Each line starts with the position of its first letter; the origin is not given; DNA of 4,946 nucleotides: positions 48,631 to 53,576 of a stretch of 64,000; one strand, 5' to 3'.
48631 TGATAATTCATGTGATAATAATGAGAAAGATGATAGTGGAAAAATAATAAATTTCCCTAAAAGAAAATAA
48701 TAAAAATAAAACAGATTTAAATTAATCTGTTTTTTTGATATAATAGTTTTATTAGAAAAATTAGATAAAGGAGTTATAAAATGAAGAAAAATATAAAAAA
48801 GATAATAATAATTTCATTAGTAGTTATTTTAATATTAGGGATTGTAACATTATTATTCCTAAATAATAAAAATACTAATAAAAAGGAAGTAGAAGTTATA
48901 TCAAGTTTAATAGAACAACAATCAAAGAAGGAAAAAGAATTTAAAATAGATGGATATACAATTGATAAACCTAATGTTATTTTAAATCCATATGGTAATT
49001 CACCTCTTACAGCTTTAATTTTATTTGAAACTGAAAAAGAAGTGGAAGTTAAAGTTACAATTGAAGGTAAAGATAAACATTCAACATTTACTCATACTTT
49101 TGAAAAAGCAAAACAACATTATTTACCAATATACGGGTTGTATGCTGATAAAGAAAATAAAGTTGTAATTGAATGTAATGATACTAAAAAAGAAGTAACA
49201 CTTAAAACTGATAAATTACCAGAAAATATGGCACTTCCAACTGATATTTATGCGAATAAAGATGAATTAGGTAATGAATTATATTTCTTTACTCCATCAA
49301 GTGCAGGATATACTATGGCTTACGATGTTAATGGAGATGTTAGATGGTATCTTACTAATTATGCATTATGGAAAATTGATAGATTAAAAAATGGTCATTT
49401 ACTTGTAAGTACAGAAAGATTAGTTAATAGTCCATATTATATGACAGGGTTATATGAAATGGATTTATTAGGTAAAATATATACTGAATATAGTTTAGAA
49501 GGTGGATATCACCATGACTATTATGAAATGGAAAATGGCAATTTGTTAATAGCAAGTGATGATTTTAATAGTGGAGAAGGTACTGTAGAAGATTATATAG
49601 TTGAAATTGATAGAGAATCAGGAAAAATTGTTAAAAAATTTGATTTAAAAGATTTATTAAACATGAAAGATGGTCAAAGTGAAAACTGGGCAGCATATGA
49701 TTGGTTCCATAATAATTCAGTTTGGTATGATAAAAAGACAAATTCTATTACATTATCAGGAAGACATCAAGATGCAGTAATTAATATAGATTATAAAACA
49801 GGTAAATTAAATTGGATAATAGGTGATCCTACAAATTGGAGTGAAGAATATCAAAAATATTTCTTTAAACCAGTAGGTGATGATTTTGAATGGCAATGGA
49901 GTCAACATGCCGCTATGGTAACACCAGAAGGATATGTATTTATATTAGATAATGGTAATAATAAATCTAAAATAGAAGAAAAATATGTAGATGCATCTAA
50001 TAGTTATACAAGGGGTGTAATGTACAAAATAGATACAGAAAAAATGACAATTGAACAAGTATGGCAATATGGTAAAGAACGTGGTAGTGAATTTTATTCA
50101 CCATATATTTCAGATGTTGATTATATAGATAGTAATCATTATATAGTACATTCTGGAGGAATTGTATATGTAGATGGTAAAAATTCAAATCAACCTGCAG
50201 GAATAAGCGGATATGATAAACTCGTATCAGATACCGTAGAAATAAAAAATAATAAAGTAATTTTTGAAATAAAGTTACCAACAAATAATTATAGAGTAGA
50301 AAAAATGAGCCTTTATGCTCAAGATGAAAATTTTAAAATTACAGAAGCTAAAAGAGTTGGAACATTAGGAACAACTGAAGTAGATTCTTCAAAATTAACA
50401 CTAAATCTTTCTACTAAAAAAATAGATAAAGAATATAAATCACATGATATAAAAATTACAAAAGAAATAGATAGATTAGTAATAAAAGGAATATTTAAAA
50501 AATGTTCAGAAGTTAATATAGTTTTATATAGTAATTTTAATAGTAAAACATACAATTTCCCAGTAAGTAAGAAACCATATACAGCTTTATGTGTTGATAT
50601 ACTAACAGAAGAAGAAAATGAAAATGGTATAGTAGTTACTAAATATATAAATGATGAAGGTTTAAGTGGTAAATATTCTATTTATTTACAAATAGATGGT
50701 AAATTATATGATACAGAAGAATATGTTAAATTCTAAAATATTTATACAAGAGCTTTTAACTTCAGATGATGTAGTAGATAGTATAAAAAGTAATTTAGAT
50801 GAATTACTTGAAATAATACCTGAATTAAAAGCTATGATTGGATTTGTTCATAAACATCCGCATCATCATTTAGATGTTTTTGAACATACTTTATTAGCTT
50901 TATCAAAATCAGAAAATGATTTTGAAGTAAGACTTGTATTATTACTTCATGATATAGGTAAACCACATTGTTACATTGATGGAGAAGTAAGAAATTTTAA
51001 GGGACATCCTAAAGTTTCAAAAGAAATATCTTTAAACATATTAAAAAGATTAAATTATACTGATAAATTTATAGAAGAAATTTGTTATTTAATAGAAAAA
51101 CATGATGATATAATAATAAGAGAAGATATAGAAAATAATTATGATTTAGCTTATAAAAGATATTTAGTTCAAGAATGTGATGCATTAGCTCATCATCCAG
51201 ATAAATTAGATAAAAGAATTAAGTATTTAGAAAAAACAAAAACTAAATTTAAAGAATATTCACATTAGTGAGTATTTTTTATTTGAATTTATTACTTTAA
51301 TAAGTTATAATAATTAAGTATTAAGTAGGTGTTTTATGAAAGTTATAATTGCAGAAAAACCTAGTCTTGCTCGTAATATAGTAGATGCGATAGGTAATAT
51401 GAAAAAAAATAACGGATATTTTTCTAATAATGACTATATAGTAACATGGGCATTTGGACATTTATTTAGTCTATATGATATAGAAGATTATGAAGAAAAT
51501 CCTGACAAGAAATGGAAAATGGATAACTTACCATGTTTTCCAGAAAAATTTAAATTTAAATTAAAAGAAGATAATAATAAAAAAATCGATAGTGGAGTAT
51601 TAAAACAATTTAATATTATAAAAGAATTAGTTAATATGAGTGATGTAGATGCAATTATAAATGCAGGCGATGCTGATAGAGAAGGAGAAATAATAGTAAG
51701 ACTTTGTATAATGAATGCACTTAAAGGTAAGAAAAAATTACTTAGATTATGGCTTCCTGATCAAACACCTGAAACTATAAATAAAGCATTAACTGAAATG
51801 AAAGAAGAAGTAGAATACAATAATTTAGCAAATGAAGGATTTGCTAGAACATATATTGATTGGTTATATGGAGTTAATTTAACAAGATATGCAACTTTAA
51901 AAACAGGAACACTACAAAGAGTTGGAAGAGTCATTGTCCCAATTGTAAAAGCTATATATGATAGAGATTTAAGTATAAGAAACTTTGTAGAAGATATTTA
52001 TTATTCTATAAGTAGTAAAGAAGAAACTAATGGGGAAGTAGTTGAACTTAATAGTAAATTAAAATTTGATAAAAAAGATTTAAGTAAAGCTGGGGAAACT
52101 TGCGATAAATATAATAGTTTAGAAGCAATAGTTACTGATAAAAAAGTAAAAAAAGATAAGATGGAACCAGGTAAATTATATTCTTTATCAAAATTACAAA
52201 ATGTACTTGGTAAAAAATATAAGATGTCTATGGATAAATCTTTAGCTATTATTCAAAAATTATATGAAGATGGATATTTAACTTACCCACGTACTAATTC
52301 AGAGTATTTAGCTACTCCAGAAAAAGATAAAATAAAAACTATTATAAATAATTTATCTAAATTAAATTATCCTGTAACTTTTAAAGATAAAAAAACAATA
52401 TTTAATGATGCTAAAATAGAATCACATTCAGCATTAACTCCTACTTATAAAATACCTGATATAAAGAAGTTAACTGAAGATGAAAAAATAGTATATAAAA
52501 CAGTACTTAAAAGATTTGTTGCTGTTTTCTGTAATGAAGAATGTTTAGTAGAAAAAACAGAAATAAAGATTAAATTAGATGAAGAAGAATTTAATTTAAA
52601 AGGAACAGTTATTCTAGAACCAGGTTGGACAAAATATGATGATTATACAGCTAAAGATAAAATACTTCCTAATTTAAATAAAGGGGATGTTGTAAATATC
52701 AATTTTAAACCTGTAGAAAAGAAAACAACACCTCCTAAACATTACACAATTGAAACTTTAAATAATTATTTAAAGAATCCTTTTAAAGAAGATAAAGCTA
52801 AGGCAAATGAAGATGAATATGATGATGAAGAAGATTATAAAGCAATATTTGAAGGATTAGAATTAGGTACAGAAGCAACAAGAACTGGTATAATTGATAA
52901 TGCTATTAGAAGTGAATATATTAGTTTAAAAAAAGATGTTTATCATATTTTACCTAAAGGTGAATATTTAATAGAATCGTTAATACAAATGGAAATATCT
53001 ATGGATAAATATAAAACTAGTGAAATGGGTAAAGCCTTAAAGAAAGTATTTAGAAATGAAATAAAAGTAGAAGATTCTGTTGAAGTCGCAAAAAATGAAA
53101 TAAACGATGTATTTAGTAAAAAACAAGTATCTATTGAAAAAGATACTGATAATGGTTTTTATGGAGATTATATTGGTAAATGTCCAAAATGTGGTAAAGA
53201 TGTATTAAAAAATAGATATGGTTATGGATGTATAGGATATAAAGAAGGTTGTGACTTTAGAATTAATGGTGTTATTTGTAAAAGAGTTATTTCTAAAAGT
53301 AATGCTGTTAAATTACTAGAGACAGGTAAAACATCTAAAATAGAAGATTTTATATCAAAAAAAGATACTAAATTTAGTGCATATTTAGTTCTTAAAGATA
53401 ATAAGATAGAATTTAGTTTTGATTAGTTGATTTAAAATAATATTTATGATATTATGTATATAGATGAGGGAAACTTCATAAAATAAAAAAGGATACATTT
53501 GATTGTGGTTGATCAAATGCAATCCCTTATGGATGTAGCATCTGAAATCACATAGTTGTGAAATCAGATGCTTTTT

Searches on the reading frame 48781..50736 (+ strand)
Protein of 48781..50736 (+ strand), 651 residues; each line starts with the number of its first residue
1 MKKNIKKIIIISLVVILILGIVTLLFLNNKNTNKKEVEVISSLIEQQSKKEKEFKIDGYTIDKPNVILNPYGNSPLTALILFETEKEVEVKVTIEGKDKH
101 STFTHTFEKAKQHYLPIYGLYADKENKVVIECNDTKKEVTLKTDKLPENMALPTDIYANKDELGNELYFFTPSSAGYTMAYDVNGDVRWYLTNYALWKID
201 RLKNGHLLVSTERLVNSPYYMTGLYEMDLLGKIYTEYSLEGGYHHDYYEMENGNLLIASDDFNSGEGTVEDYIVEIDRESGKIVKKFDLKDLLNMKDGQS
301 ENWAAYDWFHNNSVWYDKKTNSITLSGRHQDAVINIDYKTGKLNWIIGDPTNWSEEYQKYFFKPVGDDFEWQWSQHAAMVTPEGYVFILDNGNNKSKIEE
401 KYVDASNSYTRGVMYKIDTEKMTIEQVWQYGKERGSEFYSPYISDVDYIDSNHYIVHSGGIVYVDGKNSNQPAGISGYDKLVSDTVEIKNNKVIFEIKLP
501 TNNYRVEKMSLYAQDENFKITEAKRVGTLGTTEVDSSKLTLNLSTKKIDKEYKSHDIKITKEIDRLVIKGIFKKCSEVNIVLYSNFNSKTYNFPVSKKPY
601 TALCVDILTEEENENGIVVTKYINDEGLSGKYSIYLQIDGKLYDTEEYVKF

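Call 71: search_protein_families(library=pfam, proteins=[window:48781-50736:+], max_evalue=0.00001)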
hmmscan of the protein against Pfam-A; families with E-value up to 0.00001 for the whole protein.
window:48781-50736:+ (651 aa): 2 families
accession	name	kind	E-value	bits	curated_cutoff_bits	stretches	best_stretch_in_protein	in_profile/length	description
PF05935.17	Arylsulfotrans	-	4.3e-101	339.1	24.2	1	159-503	8-367/374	Arylsulfotransferase (ASST)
PF17425.8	Arylsulfotran_N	-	2.6e-20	72.7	24.2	1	66-135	2-75/88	Arylsulfotransferase Ig-like domain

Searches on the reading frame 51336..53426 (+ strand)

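Call 71: search_protein_families(library=pfam, proteins=[window:51336-53426:+], max_evalue=0.00001)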
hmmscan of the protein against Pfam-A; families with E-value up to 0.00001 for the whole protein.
window:51336-53426:+ (696 aa): 3 families
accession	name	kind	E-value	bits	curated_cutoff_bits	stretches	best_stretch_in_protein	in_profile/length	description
PF01131.25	Topoisom_bac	-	7.2e-81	272.7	35.1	1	161-581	3-409/411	DNA topoisomerase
PF13342.12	Toprim_Crpt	-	4.1e-19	68.8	32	1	638-696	1-60/60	C-terminal repeat of topoisomerase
PF01751.28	Toprim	-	1.9e-09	38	23.1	1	3-125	2-77/96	Toprim domain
